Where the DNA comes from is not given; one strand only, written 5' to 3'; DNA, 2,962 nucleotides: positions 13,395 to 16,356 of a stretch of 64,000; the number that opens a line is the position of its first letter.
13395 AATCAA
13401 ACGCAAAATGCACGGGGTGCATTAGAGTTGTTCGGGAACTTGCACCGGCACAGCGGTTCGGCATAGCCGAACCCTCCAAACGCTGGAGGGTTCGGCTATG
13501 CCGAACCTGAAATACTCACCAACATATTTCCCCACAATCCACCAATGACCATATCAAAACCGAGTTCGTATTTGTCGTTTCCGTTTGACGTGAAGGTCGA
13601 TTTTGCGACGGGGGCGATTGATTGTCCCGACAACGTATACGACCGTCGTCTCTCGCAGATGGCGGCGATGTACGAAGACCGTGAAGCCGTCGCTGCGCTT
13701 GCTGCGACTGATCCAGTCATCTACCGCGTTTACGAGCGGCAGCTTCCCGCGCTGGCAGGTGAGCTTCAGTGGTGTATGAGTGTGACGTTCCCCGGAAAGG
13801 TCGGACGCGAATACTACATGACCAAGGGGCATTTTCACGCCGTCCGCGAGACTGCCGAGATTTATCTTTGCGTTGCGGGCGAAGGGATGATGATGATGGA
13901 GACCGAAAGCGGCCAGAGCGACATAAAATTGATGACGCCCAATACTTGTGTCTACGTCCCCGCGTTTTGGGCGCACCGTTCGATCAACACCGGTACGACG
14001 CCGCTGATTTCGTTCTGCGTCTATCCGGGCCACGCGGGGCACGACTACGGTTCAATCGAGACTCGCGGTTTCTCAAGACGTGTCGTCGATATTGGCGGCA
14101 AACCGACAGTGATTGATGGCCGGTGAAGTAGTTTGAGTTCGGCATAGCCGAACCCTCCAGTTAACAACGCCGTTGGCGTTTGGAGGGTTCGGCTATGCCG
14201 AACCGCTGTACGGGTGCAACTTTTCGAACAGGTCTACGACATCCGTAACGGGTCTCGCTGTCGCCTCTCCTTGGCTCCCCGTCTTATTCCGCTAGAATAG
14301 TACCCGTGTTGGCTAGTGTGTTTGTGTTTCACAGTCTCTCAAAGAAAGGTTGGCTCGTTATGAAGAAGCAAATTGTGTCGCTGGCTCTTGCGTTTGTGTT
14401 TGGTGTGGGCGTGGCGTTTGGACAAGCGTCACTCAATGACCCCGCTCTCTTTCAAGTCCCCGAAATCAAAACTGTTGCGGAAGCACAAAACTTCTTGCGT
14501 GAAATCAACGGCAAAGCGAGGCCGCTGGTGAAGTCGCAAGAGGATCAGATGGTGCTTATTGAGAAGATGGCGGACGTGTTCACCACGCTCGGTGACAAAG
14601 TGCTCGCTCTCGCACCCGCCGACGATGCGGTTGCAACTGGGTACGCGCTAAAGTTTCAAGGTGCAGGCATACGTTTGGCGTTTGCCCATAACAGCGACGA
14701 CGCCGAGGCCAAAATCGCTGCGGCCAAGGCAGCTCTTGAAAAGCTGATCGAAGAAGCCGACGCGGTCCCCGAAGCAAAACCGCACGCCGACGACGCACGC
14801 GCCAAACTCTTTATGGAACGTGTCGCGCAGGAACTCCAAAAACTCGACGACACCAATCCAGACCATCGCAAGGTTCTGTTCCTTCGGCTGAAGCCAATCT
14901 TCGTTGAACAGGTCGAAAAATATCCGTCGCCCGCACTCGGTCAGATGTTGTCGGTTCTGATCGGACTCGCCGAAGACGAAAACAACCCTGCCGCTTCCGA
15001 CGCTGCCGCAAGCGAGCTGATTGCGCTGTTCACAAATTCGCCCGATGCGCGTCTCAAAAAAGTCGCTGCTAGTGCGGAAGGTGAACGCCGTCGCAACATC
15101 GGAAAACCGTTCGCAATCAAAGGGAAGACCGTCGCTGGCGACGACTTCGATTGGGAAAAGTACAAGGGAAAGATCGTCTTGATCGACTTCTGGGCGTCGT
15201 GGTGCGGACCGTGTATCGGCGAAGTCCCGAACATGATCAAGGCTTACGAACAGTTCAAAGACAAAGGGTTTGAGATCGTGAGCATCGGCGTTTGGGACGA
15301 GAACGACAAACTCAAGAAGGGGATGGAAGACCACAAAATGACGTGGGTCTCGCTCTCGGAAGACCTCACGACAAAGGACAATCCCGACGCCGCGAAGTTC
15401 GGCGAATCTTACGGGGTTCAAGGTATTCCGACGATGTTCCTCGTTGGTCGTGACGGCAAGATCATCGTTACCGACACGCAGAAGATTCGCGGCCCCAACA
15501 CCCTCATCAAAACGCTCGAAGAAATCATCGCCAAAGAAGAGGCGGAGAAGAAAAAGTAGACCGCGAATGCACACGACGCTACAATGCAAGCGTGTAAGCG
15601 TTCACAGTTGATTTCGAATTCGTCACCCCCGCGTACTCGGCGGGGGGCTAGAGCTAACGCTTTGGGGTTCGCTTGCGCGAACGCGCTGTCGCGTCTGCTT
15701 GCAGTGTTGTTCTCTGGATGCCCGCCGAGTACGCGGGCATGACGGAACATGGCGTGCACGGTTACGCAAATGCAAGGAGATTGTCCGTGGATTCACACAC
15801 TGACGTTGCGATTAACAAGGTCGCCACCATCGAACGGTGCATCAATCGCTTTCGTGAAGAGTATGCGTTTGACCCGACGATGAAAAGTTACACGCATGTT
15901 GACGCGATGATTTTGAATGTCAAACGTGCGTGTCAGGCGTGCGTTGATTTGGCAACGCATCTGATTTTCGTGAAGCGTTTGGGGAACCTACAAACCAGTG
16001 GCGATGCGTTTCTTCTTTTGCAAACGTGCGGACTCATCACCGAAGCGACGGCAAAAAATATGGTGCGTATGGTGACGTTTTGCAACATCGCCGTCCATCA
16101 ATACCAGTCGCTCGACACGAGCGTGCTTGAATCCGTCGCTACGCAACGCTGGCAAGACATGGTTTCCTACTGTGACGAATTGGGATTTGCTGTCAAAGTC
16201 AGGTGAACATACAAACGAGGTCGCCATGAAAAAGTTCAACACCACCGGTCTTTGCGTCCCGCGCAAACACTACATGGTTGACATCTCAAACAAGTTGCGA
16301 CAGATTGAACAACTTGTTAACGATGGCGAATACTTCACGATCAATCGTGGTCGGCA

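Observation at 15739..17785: Orphan HepT-like HEPN gene with catalytic Arg->Cys, paired with an AAA-ATPase/PD-(D/E)XK gene in a repeat-flanked cassette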

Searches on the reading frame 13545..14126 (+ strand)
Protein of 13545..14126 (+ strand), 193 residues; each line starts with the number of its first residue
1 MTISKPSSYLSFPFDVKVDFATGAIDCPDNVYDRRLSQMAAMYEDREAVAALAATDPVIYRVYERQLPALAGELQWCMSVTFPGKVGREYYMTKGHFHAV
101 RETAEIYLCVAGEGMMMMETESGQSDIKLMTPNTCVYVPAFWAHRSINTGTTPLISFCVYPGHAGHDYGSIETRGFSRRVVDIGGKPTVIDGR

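Call 7: search_protein_families(library=pfam, proteins=[window:13545-14126:+], max_evalue=0.01)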
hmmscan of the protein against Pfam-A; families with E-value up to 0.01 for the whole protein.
window:13545-14126:+ (193 aa): 5 families
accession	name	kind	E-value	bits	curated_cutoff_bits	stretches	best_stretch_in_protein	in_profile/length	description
PF06560.17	GPI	-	8.3e-26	90.8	20.7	1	34-181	2-166/182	Glucose-6-phosphate isomerase (GPI)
PF07883.17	Cupin_2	-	0.0021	18.1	27.2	1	96-160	14-70/70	Cupin domain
PF14667.12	Polysacc_synt_C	-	0.004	17.7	28.7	1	93-157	30-96/111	Polysaccharide biosynthesis C-terminal domain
PF05523.17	FdtA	-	0.0083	16.4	23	0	93-144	45-95/131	WxcM-like, C-terminal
PF00190.28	Cupin_1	-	0.0084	16.1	22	0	101-160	52-113/151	Cupin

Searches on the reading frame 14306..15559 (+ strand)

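Call 7: search_protein_families(library=pfam, proteins=[window:14306-15559:+], max_evalue=0.01)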
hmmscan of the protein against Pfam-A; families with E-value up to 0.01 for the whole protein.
window:14306-15559:+ (417 aa): 6 families
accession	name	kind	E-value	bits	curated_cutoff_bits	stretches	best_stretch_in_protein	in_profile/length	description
PF08534.16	Redoxin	-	2.2e-18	66.9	26.6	1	275-392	15-134/148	Redoxin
PF00578.27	AhpC-TSA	-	9.8e-16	58.3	26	1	271-387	8-122/124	AhpC/TSA family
PF13905.12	Thioredoxin_8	-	6.3e-15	55.7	27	1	288-386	1-94/94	Thioredoxin-like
PF00085.26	Thioredoxin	-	3.5e-10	40.2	23.5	1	279-333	8-62/103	Thioredoxin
PF13098.12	Thioredoxin_2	-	2.2e-06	28.4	27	1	287-383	4-85/104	Thioredoxin-like domain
PF00255.25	GSHPx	-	3.8e-05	23.7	27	1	272-326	5-58/108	Glutathione peroxidase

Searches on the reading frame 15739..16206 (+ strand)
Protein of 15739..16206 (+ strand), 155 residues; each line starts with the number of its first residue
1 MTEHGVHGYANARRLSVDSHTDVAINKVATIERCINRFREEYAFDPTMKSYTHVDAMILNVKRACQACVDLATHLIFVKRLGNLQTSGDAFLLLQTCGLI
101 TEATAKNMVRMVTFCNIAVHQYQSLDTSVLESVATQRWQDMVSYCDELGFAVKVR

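Call 7: search_protein_families(library=pfam, proteins=[window:15739-16206:+], max_evalue=0.01)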
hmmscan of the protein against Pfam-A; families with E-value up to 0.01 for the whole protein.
window:15739-16206:+ (155 aa): 1 family
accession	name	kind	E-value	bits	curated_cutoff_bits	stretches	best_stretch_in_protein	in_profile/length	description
PF01934.22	HepT-like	-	2.5e-17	63.1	23.5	1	34-147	4-119/120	Ribonuclease HepT-like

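Call 8: search_protein_families(library=ncbifam, proteins=[window:15739-16206:+], max_evalue=0.01)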
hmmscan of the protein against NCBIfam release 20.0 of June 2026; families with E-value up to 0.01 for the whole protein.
window:15739-16206:+ (155 aa): 1 family
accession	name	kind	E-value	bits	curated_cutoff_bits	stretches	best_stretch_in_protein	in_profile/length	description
NF047751.1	HepT_toxin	equivalog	3.4e-33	114.1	60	1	27-143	1-119/120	type VII toxin-antitoxin system HepT family RNase toxin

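Call 9: search_protein_families(library=padloc, proteins=[window:15739-16206:+], max_evalue=0.01)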
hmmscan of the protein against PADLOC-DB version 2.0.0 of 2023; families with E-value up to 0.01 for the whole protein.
window:15739-16206:+ (155 aa): 0 families

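Call 14: find_homologous_proteins(query=window:15787-16206:+)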
Query window:15787-16206:+ (139 aa): 6 proteins with E <= 0.001 among 12 candidates.
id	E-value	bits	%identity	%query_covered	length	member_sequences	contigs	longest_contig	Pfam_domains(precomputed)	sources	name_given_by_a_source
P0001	8.1e-87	306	100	100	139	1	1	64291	PF01934.23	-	-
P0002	4.9e-57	210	70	100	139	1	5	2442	PF01934.23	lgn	-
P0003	1.9e-38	150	51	95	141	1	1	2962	PF01934.23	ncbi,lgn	-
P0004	4.0e-38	149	50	95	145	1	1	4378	PF01934.23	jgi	jgi:uncharacterized protein YutE (UPF0331/DUF86 family)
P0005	2.2e-35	140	48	96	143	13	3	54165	PF01934.23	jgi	jgi:uncharacterized protein YutE (UPF0331/DUF86 family)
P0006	3.1e-30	123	48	86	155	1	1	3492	PF01934.23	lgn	-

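Call 16: find_encoding_contigs(protein=P0002, flank=5000)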
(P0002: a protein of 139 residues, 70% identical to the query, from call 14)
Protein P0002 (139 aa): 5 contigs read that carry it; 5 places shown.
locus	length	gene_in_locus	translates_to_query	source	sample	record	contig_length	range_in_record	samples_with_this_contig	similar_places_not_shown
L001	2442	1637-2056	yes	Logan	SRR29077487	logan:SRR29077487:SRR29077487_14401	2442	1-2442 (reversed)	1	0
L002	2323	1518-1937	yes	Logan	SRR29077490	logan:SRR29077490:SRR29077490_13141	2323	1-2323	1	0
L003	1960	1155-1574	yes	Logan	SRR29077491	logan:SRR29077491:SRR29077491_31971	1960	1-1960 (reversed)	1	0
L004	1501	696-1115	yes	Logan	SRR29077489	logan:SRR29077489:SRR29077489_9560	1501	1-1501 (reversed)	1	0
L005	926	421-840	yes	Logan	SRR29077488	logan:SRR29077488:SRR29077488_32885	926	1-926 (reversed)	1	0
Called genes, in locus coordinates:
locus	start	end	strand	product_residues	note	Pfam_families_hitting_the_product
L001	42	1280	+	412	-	PF01933:CofD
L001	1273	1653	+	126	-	PF18765:Polbeta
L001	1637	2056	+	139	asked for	PF01934:HepT-like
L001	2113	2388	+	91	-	PF00381:PTS-HPr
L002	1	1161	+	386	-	?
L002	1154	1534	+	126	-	PF18765:Polbeta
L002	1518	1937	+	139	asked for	PF01934:HepT-like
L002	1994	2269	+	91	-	PF00381:PTS-HPr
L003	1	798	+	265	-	?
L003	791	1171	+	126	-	PF18765:Polbeta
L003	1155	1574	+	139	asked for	PF01934:HepT-like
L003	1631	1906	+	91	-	PF00381:PTS-HPr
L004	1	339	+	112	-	?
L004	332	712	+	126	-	PF18765:Polbeta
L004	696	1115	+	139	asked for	PF01934:HepT-like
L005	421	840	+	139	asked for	PF01934:HepT-like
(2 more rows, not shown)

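Call 38: search_protein_representatives(protein=P0001)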
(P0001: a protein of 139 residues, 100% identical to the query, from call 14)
Query: 139 residues. Proteins with E-value up to 0.001 (for the whole library): 1022; up to 1e-10: 280; up to 1e-30: 2. The best 150 are listed.
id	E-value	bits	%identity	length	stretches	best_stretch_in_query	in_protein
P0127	4.4e-37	143.5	48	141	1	5-136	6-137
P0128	4.5e-33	130.6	45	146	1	5-136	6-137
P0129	2.1e-29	118.8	41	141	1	6-138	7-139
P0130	3.7e-26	108.3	41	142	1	5-132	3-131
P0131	4.5e-26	108.0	41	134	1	6-133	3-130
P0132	1.1e-25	106.7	44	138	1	5-128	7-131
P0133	6.0e-25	104.3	42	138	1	5-131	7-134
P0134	8.4e-25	103.9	45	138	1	6-126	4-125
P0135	2.1e-24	102.6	45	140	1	6-129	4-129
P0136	6.2e-24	101.1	43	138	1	5-132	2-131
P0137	9.0e-24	100.5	42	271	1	4-133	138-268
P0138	1.7e-23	99.6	45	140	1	5-125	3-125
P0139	2.5e-23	99.1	38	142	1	7-138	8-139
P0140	3.4e-23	98.7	41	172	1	6-129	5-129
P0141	4.0e-23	98.5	38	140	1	5-131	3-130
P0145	5.7e-22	94.7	36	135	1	6-135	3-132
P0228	1.8e-15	73.7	37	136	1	10-127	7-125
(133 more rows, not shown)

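Call 41: find_encoding_contigs(protein=P0145, flank=3000, max_places=4)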
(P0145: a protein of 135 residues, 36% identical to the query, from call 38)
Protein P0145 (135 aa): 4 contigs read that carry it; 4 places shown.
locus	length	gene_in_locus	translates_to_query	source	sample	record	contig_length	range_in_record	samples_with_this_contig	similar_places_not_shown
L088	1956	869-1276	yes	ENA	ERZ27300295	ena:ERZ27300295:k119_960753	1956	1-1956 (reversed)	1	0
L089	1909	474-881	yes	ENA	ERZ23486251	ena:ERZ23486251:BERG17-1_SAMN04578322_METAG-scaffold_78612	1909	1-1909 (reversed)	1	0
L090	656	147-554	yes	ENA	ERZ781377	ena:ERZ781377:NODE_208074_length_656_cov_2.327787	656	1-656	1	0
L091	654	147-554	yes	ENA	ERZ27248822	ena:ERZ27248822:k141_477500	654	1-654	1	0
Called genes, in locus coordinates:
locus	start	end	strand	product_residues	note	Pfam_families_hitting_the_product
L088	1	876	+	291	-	?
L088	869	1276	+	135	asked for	PF01934:HepT-like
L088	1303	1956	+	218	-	?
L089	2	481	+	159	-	?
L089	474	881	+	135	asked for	PF01934:HepT-like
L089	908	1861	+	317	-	PF00753:Lactamase_B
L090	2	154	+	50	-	?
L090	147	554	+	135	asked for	PF01934:HepT-like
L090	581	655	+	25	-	?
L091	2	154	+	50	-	?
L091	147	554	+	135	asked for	PF01934:HepT-like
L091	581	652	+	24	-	?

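Call 42: find_encoding_contigs(protein=P0228, flank=3000, max_places=4)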
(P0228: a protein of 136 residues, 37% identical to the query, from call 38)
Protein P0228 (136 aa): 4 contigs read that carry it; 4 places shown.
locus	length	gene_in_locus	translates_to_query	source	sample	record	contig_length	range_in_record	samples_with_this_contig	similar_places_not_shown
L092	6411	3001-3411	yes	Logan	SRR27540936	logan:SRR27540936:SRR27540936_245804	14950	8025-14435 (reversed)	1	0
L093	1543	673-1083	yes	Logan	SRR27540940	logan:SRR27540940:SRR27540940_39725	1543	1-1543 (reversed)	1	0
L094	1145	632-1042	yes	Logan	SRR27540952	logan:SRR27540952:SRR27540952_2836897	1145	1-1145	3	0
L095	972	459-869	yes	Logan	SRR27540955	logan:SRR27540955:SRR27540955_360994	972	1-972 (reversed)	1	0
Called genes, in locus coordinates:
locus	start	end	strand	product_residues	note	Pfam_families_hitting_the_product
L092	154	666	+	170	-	PF13302:Acetyltransf_3, PF13420:Acetyltransf_4, PF00583:Acetyltransf_1, PF13673:Acetyltransf_10, PF13508:Acetyltransf_7, PF08445:FR47 (weak)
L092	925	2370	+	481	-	PF04851:ResIII, PF00270:DEAD, PF00271:Helicase_C, PF03880:DbpA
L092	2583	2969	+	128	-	-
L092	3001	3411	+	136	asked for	PF01934:HepT-like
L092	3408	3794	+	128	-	-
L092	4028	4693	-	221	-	PF00702:Hydrolase, PF12710:HAD, PF13419:HAD_2, PF13242:Hydrolase_like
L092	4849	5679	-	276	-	PF16127:DUF4839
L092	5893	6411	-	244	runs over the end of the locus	PF02661:Fic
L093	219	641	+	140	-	-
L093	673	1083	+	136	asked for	PF01934:HepT-like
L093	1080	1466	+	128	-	-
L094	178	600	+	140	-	-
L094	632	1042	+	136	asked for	PF01934:HepT-like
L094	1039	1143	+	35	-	?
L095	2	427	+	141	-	?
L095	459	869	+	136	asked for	PF01934:HepT-like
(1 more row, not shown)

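Call 43: search_protein_families(library=pfam, proteins=[L088:1-876:+, L092:2583-2969:+, L092:3408-3794:+, L093:219-641:+], max_evalue=0.1)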
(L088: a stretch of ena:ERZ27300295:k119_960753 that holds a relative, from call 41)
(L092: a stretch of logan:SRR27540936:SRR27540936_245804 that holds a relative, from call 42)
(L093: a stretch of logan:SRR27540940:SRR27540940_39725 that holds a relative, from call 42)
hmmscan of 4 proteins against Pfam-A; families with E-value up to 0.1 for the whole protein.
L088:1-876:+ (291 aa): 1 family
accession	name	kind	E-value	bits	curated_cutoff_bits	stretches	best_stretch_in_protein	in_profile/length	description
PF01494.25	FAD_binding_3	-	2.6e-36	126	22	1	1-182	157-347/349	FAD binding domain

L092:2583-2969:+ (128 aa): 1 family
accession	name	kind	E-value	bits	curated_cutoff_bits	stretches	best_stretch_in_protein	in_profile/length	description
PF01230.28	HIT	-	0.017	16.2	21.5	1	2-82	10-95/98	HIT domain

L092:3408-3794:+ (128 aa): 0 families

L093:219-641:+ (140 aa): 1 family
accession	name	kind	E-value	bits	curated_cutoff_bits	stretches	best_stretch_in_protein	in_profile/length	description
PF01230.28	HIT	-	0.00065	20.7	21.5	1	10-94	6-95/98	HIT domain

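Call 70: find_homologous_proteins(query=P0145)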
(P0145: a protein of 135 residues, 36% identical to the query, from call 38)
Query P0145 (135 aa): 726 proteins with E <= 0.001 among 804 candidates; the best 120 are listed.
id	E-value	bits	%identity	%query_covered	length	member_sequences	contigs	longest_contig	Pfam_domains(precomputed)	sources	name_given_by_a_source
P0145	5.1e-81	287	100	100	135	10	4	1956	PF01934.23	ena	-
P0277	6.5e-72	257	92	100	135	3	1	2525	PF01934.23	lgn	-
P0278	3.0e-35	139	54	98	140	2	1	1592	PF01934.23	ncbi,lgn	-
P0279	1.8e-34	137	53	98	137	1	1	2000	PF01934.23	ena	-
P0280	4.1e-34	135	54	99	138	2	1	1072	PF01934.23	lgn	-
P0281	1.1e-33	134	50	99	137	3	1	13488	PF01934.23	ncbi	-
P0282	1.1e-33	134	53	99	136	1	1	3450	PF01934.23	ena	-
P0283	2.0e-33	133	54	99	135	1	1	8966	PF01934.23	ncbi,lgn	-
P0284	2.9e-33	133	53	99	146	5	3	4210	PF01934.23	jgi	-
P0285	4.2e-33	132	52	99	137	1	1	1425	PF01934.23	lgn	-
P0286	4.7e-33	132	50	99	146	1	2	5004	PF01934.23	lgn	-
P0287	4.7e-33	132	51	99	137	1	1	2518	PF01934.23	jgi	-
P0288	4.8e-33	132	51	99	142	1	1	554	PF01934.23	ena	-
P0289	9.1e-33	131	54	99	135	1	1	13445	PF01934.23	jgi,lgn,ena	-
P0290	1.2e-32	131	51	99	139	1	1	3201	PF01934.23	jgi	jgi:uncharacterized protein YutE (UPF0331/DUF86 family)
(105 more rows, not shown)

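Call 72: find_encoding_contigs(protein=P0277, flank=3000, max_places=3)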
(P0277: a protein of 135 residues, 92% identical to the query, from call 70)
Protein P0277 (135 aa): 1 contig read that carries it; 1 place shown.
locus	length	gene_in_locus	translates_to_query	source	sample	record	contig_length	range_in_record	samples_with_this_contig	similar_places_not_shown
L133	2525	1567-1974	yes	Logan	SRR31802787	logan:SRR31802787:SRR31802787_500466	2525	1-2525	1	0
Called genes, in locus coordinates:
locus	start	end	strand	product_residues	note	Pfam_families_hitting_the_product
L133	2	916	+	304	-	?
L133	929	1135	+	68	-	PF10932:DUF2783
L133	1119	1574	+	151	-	PF01909:NTP_transf_2, PF18765:Polbeta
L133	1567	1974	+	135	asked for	PF01934:HepT-like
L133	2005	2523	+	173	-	?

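Call 73: find_encoding_contigs(protein=P0006, flank=3000, max_places=3)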
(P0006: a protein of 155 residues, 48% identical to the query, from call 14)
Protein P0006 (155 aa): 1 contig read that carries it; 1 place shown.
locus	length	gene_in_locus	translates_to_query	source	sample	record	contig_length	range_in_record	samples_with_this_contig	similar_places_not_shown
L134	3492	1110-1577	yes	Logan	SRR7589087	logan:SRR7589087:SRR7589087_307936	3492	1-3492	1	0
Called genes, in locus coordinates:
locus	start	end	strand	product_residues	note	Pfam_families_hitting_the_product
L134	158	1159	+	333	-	PF13088:BNR_2 (weak)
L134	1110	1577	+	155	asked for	PF01934:HepT-like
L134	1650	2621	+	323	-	PF21360:PylC-like_N, PF02655:ATP-grasp_3, PF15632:ATPgrasp_Ter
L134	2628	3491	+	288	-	?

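Call 74: find_encoding_contigs(protein=P0005, flank=2500, max_places=2)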
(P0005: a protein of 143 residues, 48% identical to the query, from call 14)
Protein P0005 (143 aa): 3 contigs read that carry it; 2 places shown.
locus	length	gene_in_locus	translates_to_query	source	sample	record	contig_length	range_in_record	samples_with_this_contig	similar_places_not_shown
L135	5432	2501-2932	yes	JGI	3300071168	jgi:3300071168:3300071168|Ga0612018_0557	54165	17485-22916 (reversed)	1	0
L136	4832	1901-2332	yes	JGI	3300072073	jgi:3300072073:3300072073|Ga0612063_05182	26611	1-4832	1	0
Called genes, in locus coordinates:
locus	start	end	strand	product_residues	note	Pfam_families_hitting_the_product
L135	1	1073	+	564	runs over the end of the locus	PF02348:CTP_transf_3, PF12804:NTP_transf_3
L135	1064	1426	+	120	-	-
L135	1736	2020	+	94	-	-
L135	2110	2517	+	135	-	PF01909:NTP_transf_2 (weak), PF18765:Polbeta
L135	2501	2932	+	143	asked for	PF01934:HepT-like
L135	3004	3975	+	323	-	PF21360:PylC-like_N, PF02655:ATP-grasp_3, PF15632:ATPgrasp_Ter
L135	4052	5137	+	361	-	PF03102:NeuB, PF08666:SAF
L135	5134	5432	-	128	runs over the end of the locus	PF01850:PIN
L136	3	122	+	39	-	?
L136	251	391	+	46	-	-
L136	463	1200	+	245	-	-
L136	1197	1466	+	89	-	-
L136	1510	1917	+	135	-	PF01909:NTP_transf_2 (weak), PF18765:Polbeta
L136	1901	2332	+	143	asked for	PF01934:HepT-like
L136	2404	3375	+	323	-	PF21360:PylC-like_N, PF02655:ATP-grasp_3, PF15632:ATPgrasp_Ter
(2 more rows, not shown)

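Call 75: find_encoding_contigs(protein=P0003, flank=2500, max_places=2)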
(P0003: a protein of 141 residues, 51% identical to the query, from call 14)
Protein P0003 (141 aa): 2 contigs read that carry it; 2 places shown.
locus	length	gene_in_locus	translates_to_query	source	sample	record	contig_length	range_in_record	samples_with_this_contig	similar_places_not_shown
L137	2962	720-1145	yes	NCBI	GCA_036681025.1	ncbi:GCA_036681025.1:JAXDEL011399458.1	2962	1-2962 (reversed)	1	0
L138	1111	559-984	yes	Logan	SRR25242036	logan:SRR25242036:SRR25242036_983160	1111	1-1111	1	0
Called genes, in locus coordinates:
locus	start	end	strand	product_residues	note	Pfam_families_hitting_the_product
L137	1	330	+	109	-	?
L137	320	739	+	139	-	PF01909:NTP_transf_2 (faint), PF18765:Polbeta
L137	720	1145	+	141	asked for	PF01934:HepT-like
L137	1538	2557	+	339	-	PF02397:Bac_transf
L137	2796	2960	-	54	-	?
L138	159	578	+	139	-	PF01909:NTP_transf_2 (faint), PF18765:Polbeta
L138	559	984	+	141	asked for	PF01934:HepT-like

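Call 76: search_protein_families(library=phrogs, proteins=[window:15787-16206:+], max_evalue=0.001)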
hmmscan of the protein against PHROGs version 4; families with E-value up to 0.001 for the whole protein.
window:15787-16206:+ (139 aa): 0 families
